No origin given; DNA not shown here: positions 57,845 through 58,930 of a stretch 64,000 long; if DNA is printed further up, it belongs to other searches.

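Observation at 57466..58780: Overlapping two-gene module on the tRNA-Pro islet: an unrecognised 261-aa protein followed by an extended PIN nuclease (candidate novel toxin-antitoxin or defence system)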

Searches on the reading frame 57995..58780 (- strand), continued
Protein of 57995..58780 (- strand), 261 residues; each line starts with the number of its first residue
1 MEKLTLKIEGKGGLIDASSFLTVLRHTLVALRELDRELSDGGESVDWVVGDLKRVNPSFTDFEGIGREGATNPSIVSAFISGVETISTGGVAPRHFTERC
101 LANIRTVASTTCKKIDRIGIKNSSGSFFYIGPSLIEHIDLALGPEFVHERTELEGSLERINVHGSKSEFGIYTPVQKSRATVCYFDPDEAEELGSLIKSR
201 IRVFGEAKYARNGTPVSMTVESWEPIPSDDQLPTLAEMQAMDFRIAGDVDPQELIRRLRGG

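Call 56: fold_search(model_id=the predicted structure, library=viral)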
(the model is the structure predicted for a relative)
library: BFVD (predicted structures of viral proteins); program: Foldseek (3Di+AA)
matches with E <= 10: 866; with E <= 0.001: 6
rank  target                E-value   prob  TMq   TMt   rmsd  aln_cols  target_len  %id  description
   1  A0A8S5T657            5.6e-10  1.00  0.45  0.43   9.1       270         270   11  Uncharacterized protein [Myoviridae sp. ctLIM9]
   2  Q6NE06                1.2e-08  1.00  0.47  0.35   7.9       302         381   10  Uncharacterized protein [Leptospira phage LE1]
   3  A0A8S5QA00            1.9e-08  1.00  0.42  0.33   7.9       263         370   10  DUF6575 domain-containing protein [Siphoviridae sp. ctoic9]
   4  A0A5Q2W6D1            3.8e-04  0.99  0.23  0.06  17.4       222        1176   12  (no name in the UniProt tables at hand)
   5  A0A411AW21            6.1e-04  0.99  0.22  0.22  16.3       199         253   12  Uncharacterized protein [Pantoea phage vB_PagM_LIET2]
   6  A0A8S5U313            8.6e-04  1.00  0.25  0.19  10.7       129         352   23  Host cell surface-exposed lipoprotein [Siphoviridae sp. ctoyo6]
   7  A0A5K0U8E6            1.3e-03  1.00  0.23  0.11  11.3       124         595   14  lysine--tRNA ligase [Yasminevirus sp. GU-2018]
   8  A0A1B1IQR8            1.4e-03  1.00  0.23  0.36  15.7       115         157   19  (no name in the UniProt tables at hand)
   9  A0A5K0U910            3.4e-03  1.00  0.22  0.12   4.7        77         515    9  Exodeoxyribonuclease VII large subunit [Yasminevirus sp. GU-2018]
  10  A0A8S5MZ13            5.3e-03  1.00  0.23  0.35   4.7        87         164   14  Uncharacterized protein [Podoviridae sp. ctlSr7]
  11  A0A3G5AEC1            7.5e-03  1.00  0.23  0.12  11.6       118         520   16  Asparaginyl-tRNA synthetase [Satyrvirus sp.]
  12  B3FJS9                7.5e-03  0.38  0.21  0.21  18.9       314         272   10  Uncharacterized protein [Pseudomonas phage 201phi2-1]
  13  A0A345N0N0            8.4e-03  1.00  0.23  0.57   5.6        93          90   12  (no name in the UniProt tables at hand)
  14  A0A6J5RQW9            8.9e-03  1.00  0.21  0.35   6.7        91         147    8  Uncharacterized protein [uncultured Caudovirales phage]
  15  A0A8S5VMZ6            1.0e-02  1.00  0.24  0.09   4.7        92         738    6  (no name in the UniProt tables at hand)
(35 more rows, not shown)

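Call 61: find_related_loci(query=A4, collection=genome_contigs, flank=8000)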
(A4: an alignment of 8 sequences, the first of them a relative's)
Query A4 (259 aa) in genome_contigs; peptide patterns used: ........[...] (x = any residue, [..] = any of these).
109 stretches matched a pattern; 4 encode a relative of the query (tblastn E <= 1e-3); 4 distinct loci.
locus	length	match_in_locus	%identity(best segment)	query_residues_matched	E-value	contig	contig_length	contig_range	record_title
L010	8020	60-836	99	1-259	4e-173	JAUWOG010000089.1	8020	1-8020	MAG: Armatimonadota bacterium isolate CSMAG_2444 CSMAG_2444_k141_372482_length_8020_cov_6.0000, whole genome shotgun seq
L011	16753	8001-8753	31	15-258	4e-30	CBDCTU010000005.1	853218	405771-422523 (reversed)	MAG: Dehalococcoidia bacterium isolate 3d670e24-0b6f-4f35-9e2a-ae370501de79 genome assembly, contig: contig_5, whole gen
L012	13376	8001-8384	34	135-258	1e-14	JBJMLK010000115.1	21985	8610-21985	MAG: Thermoleophilaceae bacterium isolate H2_16_all_fractions_metab_conc_97_72_48 k255_3724151, whole genome shotgun seq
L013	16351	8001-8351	34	145-257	4e-11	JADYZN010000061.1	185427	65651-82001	MAG: Phycisphaerales bacterium isolate SJ572 c_000001360343, whole genome shotgun sequence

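Call 67: find_related_loci(query=A4, collection=viral_contigs, flank=8000)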
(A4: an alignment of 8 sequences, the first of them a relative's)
Query A4 (259 aa) in viral_contigs; peptide patterns used: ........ (x = any residue, [..] = any of these).
8 stretches matched a pattern, but none encodes a relative of the query by tblastn (E <= 1e-3).

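Call 68: find_related_loci(query=A4, collection=metagenome_contigs, flank=5000)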
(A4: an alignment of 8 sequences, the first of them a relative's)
Query A4 (259 aa) in metagenome_contigs; peptide patterns used: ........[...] (x = any residue, [..] = any of these).
210 stretches matched a pattern; 9 encode a relative of the query (tblastn E <= 1e-3); 9 distinct loci.
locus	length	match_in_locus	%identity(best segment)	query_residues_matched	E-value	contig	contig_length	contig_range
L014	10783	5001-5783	43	1-258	8e-64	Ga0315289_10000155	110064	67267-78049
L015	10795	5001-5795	33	1-257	1e-29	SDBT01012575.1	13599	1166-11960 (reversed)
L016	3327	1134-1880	31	6-259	1e-28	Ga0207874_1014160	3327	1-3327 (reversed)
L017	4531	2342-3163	29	6-258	5e-26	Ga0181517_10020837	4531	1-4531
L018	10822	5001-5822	29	6-258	6e-26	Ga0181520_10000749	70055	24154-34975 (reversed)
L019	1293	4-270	51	170-257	3e-24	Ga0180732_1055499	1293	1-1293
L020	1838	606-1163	33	84-258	2e-23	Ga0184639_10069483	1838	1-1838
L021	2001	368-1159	27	1-258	3e-17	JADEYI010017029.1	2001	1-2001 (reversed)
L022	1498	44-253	38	188-258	3e-8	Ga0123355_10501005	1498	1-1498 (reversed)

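Call 71: find_encoding_contigs(protein=P0001, flank=10000, max_places=3)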
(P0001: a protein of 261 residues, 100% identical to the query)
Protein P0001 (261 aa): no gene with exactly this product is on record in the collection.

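Call 73: search_protein_families(library=pfam, proteins=[L018:1741-3423:+, L018:3420-4400:-, L016:128-1132:+, L014:6261-7070:+, L014:4340-4609:+, L015:3881-4546:+, L013:8853-9359:+, L009:4065-4859:+, L005:1927-2589:-, L018:1002-1739:+], max_evalue=0.001)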
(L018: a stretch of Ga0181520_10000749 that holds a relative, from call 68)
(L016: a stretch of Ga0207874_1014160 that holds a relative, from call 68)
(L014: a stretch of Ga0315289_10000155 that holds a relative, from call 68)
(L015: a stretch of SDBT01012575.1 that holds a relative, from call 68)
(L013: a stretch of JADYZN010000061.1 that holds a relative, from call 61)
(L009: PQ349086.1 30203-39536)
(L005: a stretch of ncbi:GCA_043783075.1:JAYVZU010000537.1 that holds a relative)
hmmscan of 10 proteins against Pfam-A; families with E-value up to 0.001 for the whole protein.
L018:1741-3423:+ (560 aa): 5 families
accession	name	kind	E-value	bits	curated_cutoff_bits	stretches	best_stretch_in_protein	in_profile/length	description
PF01555.25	N6_N4_Mtase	-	1.4e-40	140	26.7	1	40-363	1-212/221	DNA methylase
PF22722.2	NA-iREase1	-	8.5e-10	39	27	1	423-526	18-106/106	NACHT-associated inactive Restriction Endonuclease 1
PF04471.18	Mrr_cat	-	2.8e-07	31.1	21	1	403-497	3-99/115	Restriction endonuclease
PF02086.21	MethyltransfD12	-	4.7e-05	23.7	22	0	36-64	172-203/253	D12 class N6 adenine-specific DNA methyltransferase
PF03602.21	Cons_hypoth95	-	0.0009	19.4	24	0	22-59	95-133/182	Conserved hypothetical protein 95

L018:3420-4400:- (326 aa): 1 family
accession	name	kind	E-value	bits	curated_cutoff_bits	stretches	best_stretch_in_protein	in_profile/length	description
PF03400.19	DDE_Tnp_IS1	-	1.5e-08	35.5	24.1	1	235-277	84-126/131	IS1 transposase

L016:128-1132:+ (334 aa): 2 families
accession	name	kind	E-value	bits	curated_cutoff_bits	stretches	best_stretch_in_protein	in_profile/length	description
PF12762.13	DDE_Tnp_IS1595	-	2e-39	135.5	27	1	136-283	1-153/153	ISXO2-like transposase domain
PF12760.12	Zn_ribbon_IS1595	-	2.4e-16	59.9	25.4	1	22-63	2-43/46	Transposase zinc-ribbon domain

L014:6261-7070:+ (269 aa): 0 families

L014:4340-4609:+ (89 aa): 1 family
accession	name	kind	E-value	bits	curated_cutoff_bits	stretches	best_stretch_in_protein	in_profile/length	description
PF10049.14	DUF2283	-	3e-11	43.7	23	1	13-61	1-48/49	Protein of unknown function (DUF2283)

L015:3881-4546:+ (221 aa): 1 family
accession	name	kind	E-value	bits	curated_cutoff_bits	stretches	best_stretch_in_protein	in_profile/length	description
PF00730.31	HhH-GPD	-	2.2e-23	83.1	26.2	1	45-181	1-108/108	HhH-GPD superfamily base excision DNA repair protein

L013:8853-9359:+ (168 aa): 0 families

L009:4065-4859:+ (264 aa): 1 family
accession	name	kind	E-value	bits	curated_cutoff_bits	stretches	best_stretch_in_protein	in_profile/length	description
PF00717.28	Peptidase_S24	-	1.2e-22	80.2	23.3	1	128-250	5-115/116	Peptidase S24-like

L005:1927-2589:- (220 aa): 0 families

L018:1002-1739:+ (245 aa): 2 families
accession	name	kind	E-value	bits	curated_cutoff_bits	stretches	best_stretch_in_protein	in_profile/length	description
PF02223.23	Thymidylate_kin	-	2e-45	155.2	27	1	7-188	1-185/185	Thymidylate kinase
PF13521.12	AAA_28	-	3.8e-09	37.4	27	1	5-155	2-141/164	AAA domain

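Call 74: search_dna_similar(query=L009:4959-5795:+, collection=phages, mode=protein, max_evalue=0.001, max_rows=30)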
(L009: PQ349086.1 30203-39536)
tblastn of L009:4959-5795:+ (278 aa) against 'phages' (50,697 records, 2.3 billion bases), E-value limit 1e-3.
Records with a match: 1; places in all: 1; records where one place covers at least 80% of the query: 1.
Best place of each record, by identity: >=99% 1.
By first word of the organism name: Pseudomonas 1.
By host as written in the record: Pseudomonas aeruginosa 1.
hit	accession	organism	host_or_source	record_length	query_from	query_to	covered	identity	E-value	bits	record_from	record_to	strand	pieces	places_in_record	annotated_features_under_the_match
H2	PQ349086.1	Pseudomonas phage vB_PaeS_AV001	Pseudomonas aeruginosa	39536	1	278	100%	100.0%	2e-176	545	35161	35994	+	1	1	hypothetical protein | repressor protein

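Call 75: search_dna_similar(query=P0063, collection=plasmids, mode=protein, max_evalue=0.001, max_rows=30)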
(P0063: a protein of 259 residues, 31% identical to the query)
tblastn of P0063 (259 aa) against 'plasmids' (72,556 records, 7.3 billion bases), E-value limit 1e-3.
No match.

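Call 80: search_protein_families(library=padloc, alignment_id=A1, max_evalue=0.01)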
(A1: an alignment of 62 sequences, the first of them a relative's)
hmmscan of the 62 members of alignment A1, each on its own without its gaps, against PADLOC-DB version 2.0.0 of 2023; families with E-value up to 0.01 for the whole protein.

A. member 1, P0001 (261 aa): 0 families

B. families by the number of members that match (of 62 scanned): 3 families
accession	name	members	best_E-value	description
PDLC04575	PDC-M32A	5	8.2e-05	-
PDLC04574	PDC-M32A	3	1.5e-05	-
PDLC04576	PDC-M32A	1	0.002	-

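Call 81: search_protein_families(library=phrogs, alignment_id=A1, max_evalue=0.01)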
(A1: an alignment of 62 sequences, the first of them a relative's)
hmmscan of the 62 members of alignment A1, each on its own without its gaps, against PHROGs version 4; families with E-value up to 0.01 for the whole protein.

A. member 1, P0001 (261 aa): 0 families

B. families by the number of members that match (of 62 scanned): 3 families
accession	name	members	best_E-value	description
phrog_20037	-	1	0.0025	-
phrog_8405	-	1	0.0029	-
phrog_12626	-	1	0.0081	-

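Call 85: search_protein_families(library=padloc, proteins=[L009:4959-5795:+, P0063, P0011, P0005, P0008, P0020, P0030, P0048, P0067, P0004], max_evalue=1)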
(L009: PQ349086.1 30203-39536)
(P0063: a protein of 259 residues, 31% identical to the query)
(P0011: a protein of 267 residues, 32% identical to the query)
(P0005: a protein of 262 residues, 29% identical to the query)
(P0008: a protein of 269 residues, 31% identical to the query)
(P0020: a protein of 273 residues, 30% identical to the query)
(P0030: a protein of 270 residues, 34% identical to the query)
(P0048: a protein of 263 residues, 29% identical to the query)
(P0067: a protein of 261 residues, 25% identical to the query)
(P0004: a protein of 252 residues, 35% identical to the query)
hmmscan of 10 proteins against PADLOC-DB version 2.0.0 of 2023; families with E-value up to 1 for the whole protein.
L009:4959-5795:+ (278 aa): 0 families

P0063 (259 aa): 0 families

P0011 (267 aa): 0 families

P0005 (262 aa): 0 families

P0008 (269 aa): 1 family
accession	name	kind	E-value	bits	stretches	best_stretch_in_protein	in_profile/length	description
PDLC04575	PDC-M32A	-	0.00068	16.8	1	91-244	112-264/375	-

P0020 (273 aa): 0 families

P0030 (270 aa): 0 families

P0048 (263 aa): 2 families
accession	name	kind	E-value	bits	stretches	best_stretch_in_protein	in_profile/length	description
PDLC04575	PDC-M32A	-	0.003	14.7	1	82-238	103-264/375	-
PDLC04574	PDC-M32A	-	0.0031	14.5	1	82-214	102-241/376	-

P0067 (261 aa): 0 families

P0004 (252 aa): 0 families

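Call 95: search_protein_families(library=padloc, proteins=[L010:811-1314:+, L012:8314-8853:+, L013:8314-8844:+, L014:5740-6264:+, L015:5794-6321:+, L016:1843-2409:+, L018:5818-6354:+, L019:269-784:+, L021:1155-1691:+, L009:5785-6318:+], max_evalue=1)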
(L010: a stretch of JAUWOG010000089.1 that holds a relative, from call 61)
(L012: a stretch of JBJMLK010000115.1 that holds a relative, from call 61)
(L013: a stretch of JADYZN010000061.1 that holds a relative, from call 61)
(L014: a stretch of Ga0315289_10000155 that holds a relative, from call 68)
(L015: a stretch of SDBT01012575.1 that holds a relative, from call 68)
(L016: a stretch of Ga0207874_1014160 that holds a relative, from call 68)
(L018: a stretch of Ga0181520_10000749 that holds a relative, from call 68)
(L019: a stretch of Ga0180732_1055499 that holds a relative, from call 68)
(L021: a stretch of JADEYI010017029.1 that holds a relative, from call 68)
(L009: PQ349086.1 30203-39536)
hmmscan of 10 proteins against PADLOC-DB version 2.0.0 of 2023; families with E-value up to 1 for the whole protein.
L010:811-1314:+ (167 aa): 0 families

L012:8314-8853:+ (179 aa): 1 family
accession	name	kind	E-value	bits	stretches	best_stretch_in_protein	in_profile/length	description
PDLC04347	PDC-M03B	-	0.057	11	1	97-141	80-124/245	-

L013:8314-8844:+ (176 aa): 0 families

L014:5740-6264:+ (174 aa): 0 families

L015:5794-6321:+ (175 aa): 1 family
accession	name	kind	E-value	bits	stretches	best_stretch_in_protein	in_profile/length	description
PDLC00460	JetA1|JetA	-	0.028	11.1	1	59-93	56-91/487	DUF3375 domain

L016:1843-2409:+ (188 aa): 0 families

L018:5818-6354:+ (178 aa): 0 families

L019:269-784:+ (171 aa): 0 families

L021:1155-1691:+ (178 aa): 0 families

L009:5785-6318:+ (177 aa): 0 families

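Call 98: list_cluster_members(proteins=[P0005, P0006, P0007, P0008, P0009, P0010, P0011, P0063, P0015, L009:4959-5795:+])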
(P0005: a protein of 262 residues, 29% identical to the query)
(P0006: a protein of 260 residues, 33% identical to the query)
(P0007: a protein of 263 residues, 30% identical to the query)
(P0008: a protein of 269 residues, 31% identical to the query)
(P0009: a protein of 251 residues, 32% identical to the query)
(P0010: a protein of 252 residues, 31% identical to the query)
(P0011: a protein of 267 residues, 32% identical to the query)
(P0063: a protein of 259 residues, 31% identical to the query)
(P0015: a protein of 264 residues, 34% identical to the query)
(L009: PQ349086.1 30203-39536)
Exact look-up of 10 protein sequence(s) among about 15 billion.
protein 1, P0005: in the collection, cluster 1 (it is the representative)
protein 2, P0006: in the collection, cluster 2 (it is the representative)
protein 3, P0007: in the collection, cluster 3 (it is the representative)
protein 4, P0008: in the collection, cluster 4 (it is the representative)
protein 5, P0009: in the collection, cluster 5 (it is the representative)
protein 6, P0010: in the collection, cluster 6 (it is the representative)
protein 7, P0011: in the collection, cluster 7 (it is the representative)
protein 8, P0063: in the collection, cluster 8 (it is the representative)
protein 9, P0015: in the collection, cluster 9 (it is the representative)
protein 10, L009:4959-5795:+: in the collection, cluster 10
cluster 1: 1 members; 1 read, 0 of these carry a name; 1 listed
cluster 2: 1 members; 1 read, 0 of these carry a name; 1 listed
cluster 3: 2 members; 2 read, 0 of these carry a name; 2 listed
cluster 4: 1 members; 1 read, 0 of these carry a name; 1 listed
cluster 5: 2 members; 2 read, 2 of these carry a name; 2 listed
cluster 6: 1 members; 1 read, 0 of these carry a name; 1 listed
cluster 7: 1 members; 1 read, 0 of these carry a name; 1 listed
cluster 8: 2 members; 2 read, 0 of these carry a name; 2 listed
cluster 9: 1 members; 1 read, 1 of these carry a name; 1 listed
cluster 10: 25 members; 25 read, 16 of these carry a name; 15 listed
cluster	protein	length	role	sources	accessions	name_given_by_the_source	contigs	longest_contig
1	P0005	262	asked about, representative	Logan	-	-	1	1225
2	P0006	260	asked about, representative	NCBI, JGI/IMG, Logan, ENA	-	-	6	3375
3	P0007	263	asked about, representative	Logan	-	-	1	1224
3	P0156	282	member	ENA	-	-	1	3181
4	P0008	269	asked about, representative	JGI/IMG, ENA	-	-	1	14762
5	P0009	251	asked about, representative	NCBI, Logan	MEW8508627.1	MAG: hypothetical protein AB2598_18190 [Candidatus Thiodiazotropha sp.]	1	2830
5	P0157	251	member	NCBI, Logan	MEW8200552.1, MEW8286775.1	MAG: hypothetical protein AB2697_12360 [Candidatus Thiodiazotropha endolucinida]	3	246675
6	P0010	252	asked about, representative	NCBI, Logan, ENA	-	-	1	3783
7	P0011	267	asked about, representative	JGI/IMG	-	-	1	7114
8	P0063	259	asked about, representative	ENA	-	-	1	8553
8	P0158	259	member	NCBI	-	-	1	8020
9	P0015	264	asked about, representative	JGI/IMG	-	hypothetical protein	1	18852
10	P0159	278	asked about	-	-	hypothetical protein JTL59_12310 [Pseudomonas aeruginosa] | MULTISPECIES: hypothetical protein [Pseudomonas]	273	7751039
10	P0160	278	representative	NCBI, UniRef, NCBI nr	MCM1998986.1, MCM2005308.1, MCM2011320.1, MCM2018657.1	hypothetical protein [Pseudomonas aeruginosa] | hypothetical protein n=1 Tax=Pseudomonas aeruginosa TaxID=287 RepID=UPI00201E3059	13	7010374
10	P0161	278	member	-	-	TPA: hypothetical protein RQ794_002988 [Pseudomonas aeruginosa] | hypothetical protein n=1 Tax=Pseudomonas aeruginosa TaxID=287 RepID=UPI00053ECED4 | hypothetical protein [Pseudomonas aeruginosa]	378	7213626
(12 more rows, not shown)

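Call 99: find_related_loci(query=L009:4959-5795:+, collection=viral_contigs, flank=6000)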
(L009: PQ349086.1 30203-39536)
Query L009:4959-5795:+ (278 aa) in viral_contigs; peptide patterns used: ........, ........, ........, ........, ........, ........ (x = any residue, [..] = any of these).
8 stretches matched a pattern; 4 encode a relative of the query (tblastn E <= 1e-3); 4 distinct loci.
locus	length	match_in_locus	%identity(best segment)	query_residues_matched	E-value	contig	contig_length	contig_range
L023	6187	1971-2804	100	1-278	0e+0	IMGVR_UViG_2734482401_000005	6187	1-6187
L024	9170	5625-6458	100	1-278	0e+0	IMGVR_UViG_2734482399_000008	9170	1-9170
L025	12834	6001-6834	100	1-278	0e+0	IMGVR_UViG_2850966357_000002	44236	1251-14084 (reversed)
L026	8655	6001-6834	100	1-278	0e+0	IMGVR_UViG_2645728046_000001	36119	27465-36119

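Call 100: find_related_loci(query=window:57995-58780:-, collection=viral_contigs, flank=6000)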
Query window:57995-58780:- (261 aa) in viral_contigs; peptide patterns used: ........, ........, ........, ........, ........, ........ (x = any residue, [..] = any of these).
10 stretches matched a pattern, but none encodes a relative of the query by tblastn (E <= 1e-3).

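Call 101: find_encoding_contigs(protein=P0069, flank=5000, max_places=2)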
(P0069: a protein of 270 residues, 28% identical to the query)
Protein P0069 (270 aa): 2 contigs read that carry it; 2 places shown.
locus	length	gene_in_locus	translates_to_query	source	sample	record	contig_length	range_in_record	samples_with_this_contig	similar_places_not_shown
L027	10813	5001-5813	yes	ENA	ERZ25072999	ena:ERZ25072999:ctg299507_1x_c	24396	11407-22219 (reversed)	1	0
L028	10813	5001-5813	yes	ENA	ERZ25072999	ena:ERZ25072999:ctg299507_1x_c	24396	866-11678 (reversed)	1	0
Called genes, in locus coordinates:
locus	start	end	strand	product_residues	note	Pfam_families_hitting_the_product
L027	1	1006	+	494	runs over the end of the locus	PF03237:Terminase_6N (faint)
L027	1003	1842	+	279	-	-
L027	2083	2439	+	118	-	-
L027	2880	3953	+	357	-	PF26003:Integrase_N_phage, PF00589:Phage_integrase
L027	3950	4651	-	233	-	-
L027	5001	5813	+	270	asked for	-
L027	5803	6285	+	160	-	PF01850:PIN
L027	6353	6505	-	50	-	-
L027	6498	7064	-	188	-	PF19720:DUF6214 (weak)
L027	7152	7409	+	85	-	-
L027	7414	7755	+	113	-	-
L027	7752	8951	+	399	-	PF13481:AAA_25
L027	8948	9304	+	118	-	-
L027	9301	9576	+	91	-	PF12728:HTH_17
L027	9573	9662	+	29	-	-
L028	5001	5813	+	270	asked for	-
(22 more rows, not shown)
